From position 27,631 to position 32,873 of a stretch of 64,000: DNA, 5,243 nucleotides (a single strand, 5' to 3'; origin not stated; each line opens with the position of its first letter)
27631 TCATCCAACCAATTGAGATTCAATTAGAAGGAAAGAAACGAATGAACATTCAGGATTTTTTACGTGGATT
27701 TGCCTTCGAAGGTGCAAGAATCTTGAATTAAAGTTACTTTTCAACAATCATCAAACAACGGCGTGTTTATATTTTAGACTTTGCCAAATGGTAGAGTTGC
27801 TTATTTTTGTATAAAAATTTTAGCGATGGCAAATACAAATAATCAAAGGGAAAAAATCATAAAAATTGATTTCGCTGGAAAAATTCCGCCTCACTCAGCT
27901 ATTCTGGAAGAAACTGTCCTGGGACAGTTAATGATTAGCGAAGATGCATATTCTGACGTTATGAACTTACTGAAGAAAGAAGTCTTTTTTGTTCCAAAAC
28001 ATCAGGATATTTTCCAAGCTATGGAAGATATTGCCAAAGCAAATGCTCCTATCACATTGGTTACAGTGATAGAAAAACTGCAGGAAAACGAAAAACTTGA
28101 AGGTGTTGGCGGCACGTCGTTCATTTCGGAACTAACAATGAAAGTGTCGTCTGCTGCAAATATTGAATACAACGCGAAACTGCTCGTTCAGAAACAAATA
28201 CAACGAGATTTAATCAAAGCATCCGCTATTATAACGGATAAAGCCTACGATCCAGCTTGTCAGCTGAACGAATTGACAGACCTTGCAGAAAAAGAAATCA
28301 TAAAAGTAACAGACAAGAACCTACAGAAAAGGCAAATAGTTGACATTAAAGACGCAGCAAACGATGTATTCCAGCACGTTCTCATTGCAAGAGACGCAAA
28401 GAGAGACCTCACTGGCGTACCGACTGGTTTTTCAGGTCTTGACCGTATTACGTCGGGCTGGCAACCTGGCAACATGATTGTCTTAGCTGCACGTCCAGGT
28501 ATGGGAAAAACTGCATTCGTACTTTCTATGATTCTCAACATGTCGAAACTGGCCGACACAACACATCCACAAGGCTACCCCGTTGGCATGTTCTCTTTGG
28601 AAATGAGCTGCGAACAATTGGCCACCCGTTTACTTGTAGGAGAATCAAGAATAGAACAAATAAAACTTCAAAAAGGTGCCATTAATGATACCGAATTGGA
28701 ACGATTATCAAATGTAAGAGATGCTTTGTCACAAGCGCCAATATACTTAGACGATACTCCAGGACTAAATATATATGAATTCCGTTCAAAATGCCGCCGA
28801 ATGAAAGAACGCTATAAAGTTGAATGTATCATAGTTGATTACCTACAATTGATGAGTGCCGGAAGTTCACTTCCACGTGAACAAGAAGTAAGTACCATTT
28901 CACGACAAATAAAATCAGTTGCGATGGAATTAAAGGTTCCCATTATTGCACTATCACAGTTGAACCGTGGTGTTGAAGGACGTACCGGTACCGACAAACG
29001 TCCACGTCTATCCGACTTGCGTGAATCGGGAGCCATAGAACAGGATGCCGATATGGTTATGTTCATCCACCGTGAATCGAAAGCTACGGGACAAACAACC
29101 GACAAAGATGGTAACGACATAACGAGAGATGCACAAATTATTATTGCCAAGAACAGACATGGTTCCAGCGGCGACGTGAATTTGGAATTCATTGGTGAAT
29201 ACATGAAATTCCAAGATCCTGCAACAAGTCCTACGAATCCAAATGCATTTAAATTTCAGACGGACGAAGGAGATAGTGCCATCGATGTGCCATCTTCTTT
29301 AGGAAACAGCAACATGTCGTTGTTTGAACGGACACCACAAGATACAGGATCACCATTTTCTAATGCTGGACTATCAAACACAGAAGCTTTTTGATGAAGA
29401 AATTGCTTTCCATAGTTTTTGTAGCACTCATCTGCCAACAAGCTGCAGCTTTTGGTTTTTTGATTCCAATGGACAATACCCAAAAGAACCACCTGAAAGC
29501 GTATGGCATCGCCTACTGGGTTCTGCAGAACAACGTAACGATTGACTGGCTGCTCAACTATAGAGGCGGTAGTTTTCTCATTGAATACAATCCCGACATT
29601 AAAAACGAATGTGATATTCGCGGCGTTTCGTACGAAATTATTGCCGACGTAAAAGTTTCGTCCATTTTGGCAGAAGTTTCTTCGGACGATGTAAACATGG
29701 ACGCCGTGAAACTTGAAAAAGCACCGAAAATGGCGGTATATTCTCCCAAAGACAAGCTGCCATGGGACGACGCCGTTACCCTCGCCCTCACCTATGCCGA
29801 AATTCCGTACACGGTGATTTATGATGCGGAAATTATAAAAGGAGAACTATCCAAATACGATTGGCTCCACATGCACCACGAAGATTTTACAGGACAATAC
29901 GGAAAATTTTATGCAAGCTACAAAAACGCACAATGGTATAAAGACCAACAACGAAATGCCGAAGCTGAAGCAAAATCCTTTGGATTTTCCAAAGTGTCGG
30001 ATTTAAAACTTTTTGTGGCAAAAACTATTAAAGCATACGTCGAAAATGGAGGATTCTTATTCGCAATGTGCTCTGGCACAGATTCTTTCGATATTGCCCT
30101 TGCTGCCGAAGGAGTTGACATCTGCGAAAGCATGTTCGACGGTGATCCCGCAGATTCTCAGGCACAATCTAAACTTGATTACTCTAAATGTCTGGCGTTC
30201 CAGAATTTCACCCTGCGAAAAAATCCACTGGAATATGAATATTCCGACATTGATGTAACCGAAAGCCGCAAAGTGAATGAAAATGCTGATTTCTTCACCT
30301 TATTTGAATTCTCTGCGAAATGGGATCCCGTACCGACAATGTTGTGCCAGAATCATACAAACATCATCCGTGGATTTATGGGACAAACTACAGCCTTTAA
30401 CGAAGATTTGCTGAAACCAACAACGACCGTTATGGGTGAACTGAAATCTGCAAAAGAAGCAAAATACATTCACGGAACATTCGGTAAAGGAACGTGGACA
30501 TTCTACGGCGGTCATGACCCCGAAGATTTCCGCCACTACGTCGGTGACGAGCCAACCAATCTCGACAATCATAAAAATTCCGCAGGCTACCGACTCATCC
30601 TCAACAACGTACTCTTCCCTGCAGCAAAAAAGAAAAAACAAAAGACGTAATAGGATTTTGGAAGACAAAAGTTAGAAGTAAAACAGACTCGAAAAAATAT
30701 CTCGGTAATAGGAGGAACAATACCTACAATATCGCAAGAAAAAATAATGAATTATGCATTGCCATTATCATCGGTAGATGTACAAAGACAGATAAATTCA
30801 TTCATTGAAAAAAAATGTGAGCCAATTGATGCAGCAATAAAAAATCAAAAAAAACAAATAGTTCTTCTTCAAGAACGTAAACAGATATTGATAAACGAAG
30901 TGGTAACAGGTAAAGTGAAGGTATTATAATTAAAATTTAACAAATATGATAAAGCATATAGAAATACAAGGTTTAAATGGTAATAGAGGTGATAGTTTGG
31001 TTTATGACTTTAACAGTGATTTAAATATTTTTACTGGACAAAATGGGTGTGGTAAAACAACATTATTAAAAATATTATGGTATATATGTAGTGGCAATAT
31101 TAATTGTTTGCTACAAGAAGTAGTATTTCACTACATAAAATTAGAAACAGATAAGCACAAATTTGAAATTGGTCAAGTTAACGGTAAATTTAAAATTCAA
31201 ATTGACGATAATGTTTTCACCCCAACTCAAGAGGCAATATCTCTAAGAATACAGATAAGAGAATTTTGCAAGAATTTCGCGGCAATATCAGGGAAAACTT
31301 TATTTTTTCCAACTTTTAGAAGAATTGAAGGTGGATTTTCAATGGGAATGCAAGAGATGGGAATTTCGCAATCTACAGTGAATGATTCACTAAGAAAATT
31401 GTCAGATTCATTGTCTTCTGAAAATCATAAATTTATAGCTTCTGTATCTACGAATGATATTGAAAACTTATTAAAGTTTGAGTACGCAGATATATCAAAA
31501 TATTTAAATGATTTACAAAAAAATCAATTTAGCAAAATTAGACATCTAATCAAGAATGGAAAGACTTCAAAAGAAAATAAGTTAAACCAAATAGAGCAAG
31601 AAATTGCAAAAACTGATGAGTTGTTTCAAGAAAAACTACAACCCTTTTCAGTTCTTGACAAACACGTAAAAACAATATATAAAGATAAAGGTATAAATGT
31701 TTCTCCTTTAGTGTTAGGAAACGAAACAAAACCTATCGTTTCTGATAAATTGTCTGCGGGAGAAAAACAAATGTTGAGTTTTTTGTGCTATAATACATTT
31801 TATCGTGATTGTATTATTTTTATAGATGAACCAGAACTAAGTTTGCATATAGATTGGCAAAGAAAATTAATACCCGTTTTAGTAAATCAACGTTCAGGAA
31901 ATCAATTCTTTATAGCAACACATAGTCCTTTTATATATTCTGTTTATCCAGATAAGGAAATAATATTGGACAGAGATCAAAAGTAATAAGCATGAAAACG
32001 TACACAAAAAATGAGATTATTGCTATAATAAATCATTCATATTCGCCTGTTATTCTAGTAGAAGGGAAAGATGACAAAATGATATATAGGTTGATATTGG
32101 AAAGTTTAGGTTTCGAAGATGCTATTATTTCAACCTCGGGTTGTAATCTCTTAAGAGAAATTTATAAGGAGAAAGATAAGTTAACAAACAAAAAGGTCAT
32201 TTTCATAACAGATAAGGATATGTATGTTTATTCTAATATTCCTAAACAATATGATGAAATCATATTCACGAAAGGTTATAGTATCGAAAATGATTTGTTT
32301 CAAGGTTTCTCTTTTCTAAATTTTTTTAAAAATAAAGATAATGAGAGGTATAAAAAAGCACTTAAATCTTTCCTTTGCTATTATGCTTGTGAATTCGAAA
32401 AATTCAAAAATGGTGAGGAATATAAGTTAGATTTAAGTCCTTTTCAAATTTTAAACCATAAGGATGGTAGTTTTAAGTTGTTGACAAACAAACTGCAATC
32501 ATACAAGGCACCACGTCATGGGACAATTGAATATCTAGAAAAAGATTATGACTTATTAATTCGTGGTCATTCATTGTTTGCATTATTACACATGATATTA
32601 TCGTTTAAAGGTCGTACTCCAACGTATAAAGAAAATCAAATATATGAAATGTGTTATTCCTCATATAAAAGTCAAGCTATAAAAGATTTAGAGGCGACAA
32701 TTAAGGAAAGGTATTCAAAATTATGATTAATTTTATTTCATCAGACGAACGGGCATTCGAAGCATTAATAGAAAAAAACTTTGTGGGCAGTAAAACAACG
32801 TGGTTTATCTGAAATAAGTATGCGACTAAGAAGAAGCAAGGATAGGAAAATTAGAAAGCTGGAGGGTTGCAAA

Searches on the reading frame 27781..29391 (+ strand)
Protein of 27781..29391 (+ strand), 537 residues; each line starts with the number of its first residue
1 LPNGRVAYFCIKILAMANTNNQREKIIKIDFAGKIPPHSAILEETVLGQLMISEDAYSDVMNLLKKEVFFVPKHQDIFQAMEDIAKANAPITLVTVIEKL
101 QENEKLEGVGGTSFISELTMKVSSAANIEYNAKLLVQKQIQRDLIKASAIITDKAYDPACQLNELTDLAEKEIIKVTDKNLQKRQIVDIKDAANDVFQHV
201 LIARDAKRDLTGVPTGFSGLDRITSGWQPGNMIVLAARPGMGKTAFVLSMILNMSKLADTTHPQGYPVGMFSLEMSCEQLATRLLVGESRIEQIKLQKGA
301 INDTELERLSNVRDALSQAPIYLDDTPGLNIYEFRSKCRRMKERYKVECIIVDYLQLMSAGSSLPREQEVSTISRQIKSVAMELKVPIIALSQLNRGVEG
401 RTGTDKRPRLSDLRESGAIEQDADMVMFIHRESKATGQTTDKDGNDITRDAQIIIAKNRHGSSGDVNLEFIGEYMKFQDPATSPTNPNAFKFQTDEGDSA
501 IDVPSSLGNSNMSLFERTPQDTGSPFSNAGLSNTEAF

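Call 80: search_protein_families(library=pfam, proteins=[window:27781-29391:+], max_evalue=0.001)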
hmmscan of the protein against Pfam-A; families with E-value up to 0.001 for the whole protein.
window:27781-29391:+ (537 aa): 4 families
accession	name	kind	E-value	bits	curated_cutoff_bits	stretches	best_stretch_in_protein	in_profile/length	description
PF03796.21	DnaB_C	-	4.4e-97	324.9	27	1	212-479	1-255/255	DnaB-like helicase C terminal domain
PF00772.26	DnaB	-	1.3e-26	93.1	23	1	36-135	2-101/103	DnaB-like helicase N terminal domain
PF13481.12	AAA_25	-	2.1e-09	37.7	27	1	222-393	24-189/195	AAA domain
PF06745.19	ATPase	-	0.0006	19.7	26.6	0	213-358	1-131/231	KaiC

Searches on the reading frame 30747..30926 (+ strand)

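Call 4: search_protein_families(library=pfam, proteins=[window:30747-30926:+], max_evalue=1)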
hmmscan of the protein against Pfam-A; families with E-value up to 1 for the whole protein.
window:30747-30926:+ (60 aa): 0 families

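Call 5: search_protein_families(library=padloc, proteins=[window:30747-30926:+], max_evalue=1)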
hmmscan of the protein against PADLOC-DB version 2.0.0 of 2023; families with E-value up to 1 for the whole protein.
window:30747-30926:+ (60 aa): 23 families
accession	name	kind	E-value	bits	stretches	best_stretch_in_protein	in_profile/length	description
PDLC03090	Specificity_I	-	5.2e-16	56.9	1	2-59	376-433/434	Type I specificity subunit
PDLC03072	Specificity_I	-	5e-15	53.5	1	2-59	382-439/448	Type I specificity subunit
PDLC03105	Specificity_I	-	3.7e-14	51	1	5-59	383-437/448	Type I specificity subunit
PDLC03174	Specificity_I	-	8e-11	39.4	1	5-59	383-437/468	Type I specificity subunit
PDLC03191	Specificity_I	-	1.7e-10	38.8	1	7-59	380-432/436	Type I specificity subunit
PDLC03073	Specificity_I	-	2.6e-10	38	1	2-54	162-214/437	Type I specificity subunit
PDLC03147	Specificity_I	-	1.1e-08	32.3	1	4-59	372-427/431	Type I specificity subunit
PDLC03083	Specificity_I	-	5.9e-08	29.3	1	2-59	650-707/717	Type I specificity subunit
PDLC03142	Specificity_I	-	7.9e-07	26.2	1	2-55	190-243/483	Type I specificity subunit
PDLC03071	Specificity_I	-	9.3e-07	26.2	1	7-59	368-420/420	Type I specificity subunit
PDLC03070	Specificity_I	-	1.2e-06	25.8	1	4-59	376-431/435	Type I specificity subunit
PDLC03162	Specificity_I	-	1.6e-06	25.2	1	4-57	148-201/431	Type I specificity subunit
PDLC03145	Specificity_I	-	5.8e-06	23.2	1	3-59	360-416/454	Type I specificity subunit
PDLC03140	Specificity_I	-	9.1e-06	23.6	1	5-59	360-414/418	Type I specificity subunit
PDLC03165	Specificity_I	-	3e-05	21.7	1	4-52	365-409/411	Type I specificity subunit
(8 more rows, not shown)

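Call 6: search_protein_families(library=ncbifam, proteins=[window:30747-30926:+], max_evalue=1)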
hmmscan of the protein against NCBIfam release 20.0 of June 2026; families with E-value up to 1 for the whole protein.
window:30747-30926:+ (60 aa): 0 families

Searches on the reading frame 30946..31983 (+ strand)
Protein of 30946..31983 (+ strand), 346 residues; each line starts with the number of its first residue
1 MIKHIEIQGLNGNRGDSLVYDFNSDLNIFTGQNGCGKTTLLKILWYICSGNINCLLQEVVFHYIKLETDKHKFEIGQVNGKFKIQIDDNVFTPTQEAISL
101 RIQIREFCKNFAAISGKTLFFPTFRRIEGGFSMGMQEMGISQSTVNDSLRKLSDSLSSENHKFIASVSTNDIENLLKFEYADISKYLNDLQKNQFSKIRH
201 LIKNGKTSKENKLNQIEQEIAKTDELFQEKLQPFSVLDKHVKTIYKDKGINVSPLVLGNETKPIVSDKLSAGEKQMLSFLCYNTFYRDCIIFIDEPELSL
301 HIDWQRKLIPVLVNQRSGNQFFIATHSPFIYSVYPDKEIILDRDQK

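Call 4: search_protein_families(library=pfam, proteins=[window:30946-31983:+], max_evalue=1)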
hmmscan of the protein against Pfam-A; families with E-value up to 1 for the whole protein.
window:30946-31983:+ (346 aa): 20 families
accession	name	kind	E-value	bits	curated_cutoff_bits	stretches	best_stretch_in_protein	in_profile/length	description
PF13304.12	AAA_21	-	5.4e-21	76.4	27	1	26-330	1-302/304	AAA domain, putative AbiEii toxin, Type IV TA system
PF13175.12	AAA_15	-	6e-19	69.3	32.1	1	20-330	19-373/374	AAA ATPase domain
PF02463.25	SMC_N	-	9.8e-13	48.5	40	1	1-328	1-199/220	RecF/RecN/SMC N terminal domain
PF13476.12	AAA_23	-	3.8e-08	34.6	27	1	18-224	13-197/201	AAA domain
PF00005.33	ABC_tran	-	3.7e-06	28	25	1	29-58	16-48/137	ABC transporter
PF01712.25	dNK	-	0.00083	19.6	27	1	142-248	11-112/203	Deoxynucleoside kinase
PF24389.1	ORC-CDC6-like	-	0.0011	18.3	27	1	28-46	36-54/571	ORC-CDC6-like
PF00004.35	AAA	-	0.0013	19.6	21.2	0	28-47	2-21/131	ATPase family associated with various cellular activities (AAA)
PF05600.17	CDK5RAP3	-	0.0015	17.9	22.6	1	131-230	158-259/502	CDK5 regulatory subunit-associated protein 3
PF03193.22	RsgA_GTPase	-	0.025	14.8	30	1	9-44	91-126/174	RsgA GTPase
PF05729.18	NACHT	-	0.027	14.7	26.7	1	28-61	4-38/167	NACHT domain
PF13521.12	AAA_28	-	0.035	14.8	27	1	28-71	3-43/164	AAA domain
PF01637.24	ATPase_2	-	0.075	13.3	33.2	0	29-48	25-44/225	ATPase domain predominantly from Archaea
PF10093.14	EarP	-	0.081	12.4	25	1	117-232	133-243/372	Elongation-Factor P (EF-P) rhamnosyltransferase EarP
PF15397.11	DUF4618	-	0.085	12.7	34.9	1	152-247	14-117/258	Domain of unknown function (DUF4618)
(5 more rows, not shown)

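Call 5: search_protein_families(library=padloc, proteins=[window:30946-31983:+], max_evalue=1)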
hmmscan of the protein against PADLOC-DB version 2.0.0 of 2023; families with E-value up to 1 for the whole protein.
window:30946-31983:+ (346 aa): 130 families (the best 25 are shown)
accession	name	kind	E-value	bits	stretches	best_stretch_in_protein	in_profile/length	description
PDLC04164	AriA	-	8.1e-28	95.6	2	159-332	71-237/253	-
PDLC00289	PtuA1|PtuA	-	3.3e-26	90.3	1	23-345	27-307/404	AAA ATPase domain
PDLC02980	AriA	-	1.8e-22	78.7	1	26-330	1-302/304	-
PDLC02979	AriA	-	8e-21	73.2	1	21-330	20-372/373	-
PDLC00274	PtuA1|PtuA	-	6.6e-20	69.8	1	29-344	39-363/438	AAA ATPase domain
PDLC00283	PtuA1|PtuA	-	1.9e-18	64.8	2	158-337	166-350/448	AAA ATPase domain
PDLC00290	PtuA1|PtuA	-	4e-18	64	2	193-339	174-321/414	AAA ATPase domain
PDLC00303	PtuA1|PtuA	-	5.3e-18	63.3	2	159-331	113-282/386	AAA ATPase domain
PDLC00305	PtuA1|PtuA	-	2.3e-17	61.4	1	2-340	3-297/392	AAA ATPase domain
PDLC00271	PtuA1|PtuA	-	4e-17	60.9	2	287-341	278-332/421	AAA ATPase domain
PDLC00266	PtuA1|PtuA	-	1.1e-16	59.1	2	151-339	193-388/483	AAA ATPase domain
PDLC00273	PtuA1|PtuA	-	2.3e-16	57.8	2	188-332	127-270/375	AAA ATPase domain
PDLC00278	PtuA1|PtuA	-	2.4e-16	58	3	289-340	289-340/436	AAA ATPase domain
PDLC04135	mad3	-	6.4e-16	56.9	1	1-328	1-324/374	mads_3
PDLC00307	PtuA1|PtuA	-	1.2e-15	55.5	2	1-54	1-52/424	AAA ATPase domain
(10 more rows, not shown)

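Call 6: search_protein_families(library=ncbifam, proteins=[window:30946-31983:+], max_evalue=1)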
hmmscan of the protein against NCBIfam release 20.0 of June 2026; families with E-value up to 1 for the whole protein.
window:30946-31983:+ (346 aa): 44 families (the best 25 are shown)
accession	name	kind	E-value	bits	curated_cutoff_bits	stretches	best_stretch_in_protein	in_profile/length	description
NF041760.1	PtuA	equivalog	3.9e-13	49.1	500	2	170-339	246-428/524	retron Ec78 anti-phage system effector ATPase PtuA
NF038234.1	retron_eff_Eco8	equivalog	3.3e-08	32.6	250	2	286-330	271-324/679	retron Eco8 family effector endonuclease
TIGR03608.1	L_ocin_972_ABC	subfamily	6.4e-07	29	254.85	2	268-332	134-198/206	putative bacteriocin export ABC transporter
TIGR02673.1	FtsE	equivalog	1.2e-06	28.4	264.85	2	25-102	29-106/214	cell division ATP-binding protein FtsE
NF000355.4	ribo_prot_ABC_F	equivalog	4.7e-06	25.7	380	1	31-46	35-361/499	ribosomal protection-like ABC-F family protein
NF045780.1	TrlF_fam_ATP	equivalog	7.5e-06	24.9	350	2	151-327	705-884/944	TrlF family AAA-like ATPase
NF000168.2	ABCF_Msr_all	exception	1.3e-05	24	680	2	28-82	35-91/487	Msr family ABC-F type ribosomal protection protein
NF047739.1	antiphage_MADS3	equivalog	2.5e-05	23.6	420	2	24-45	21-42/427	methylation-associated defense system AAA family ATPase MAD3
NF007601.2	PRK10247.1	equivalog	4e-05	23.2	292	1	24-48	27-51/204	iron efflux ABC transporter ATP-binding subunit FetA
NF045487.1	ASRP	equivalog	0.00011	21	300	1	18-94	8-66/593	archaea-specific SMC-related protein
TIGR02982.1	heterocyst_DevA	subfamily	0.00013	21.6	295.8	1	25-58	32-68/220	ABC exporter ATP-binding subunit, DevA family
NF010068.0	PRK13548.1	equivalog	0.0002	20.5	261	1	26-45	33-52/261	heme ABC transporter ATP-binding protein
TIGR00606.1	rad50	subfamily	0.00021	19.1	453.75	1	16-53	20-57/1311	DNA repair protein Rad50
TIGR00611.2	recf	equivalog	0.00026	20.3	172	1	18-50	15-47/339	DNA replication/repair protein RecF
TIGR01166.1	cbiO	subfamily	0.00036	20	211.8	1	29-44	23-38/190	cobalt ABC transporter, ATP-binding protein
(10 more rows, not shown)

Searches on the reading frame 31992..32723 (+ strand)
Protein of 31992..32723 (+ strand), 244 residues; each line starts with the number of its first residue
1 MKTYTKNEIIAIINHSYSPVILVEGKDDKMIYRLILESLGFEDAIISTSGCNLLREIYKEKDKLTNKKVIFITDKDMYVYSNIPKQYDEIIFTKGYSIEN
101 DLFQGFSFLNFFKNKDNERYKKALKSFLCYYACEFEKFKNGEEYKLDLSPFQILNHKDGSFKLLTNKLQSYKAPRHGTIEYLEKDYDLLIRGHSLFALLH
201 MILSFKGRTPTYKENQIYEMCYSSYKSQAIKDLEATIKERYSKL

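Call 4: search_protein_families(library=pfam, proteins=[window:31992-32723:+], max_evalue=1)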
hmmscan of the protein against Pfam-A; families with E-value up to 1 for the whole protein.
window:31992-32723:+ (244 aa): 3 families
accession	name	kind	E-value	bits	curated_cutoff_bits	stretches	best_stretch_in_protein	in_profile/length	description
PF14491.11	DUF4435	-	2.1e-07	31.4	27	1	19-128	3-116/238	Protein of unknown function (DUF4435)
PF20469.4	OLD-like_TOPRIM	-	0.014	16.4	23.2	1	20-76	6-67/67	Overcoming lysogenization defect protein-like, TOPRIM domain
PF11536.14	DUF3226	-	0.16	12.2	27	1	20-78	3-69/208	Protein of unknown function (DUF3226)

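Call 5: search_protein_families(library=padloc, proteins=[window:31992-32723:+], max_evalue=1)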
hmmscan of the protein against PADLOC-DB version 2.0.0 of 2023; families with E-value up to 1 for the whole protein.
window:31992-32723:+ (244 aa): 3 families
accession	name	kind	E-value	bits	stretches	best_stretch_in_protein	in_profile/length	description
PDLC02983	AriB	-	4e-11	41.5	1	19-138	3-125/236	-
PDLC01613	Csm3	-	0.008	15.1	1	57-145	62-142/177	"CAS-III-A,CAS-III-D; effector_G7"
PDLC04136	mad4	-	0.028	13.3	1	20-76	8-72/110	mads_4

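Call 6: search_protein_families(library=ncbifam, proteins=[window:31992-32723:+], max_evalue=1)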
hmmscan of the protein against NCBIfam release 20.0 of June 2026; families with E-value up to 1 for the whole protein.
window:31992-32723:+ (244 aa): 2 families
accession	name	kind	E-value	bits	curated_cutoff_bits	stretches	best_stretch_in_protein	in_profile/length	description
TIGR00334.1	5S_RNA_mat_M5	equivalog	0.037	14.1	110.65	1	20-77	5-58/174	ribonuclease M5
NF003092.0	PRK04017.1-3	equivalog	0.082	13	193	1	19-78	22-72/125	hypothetical protein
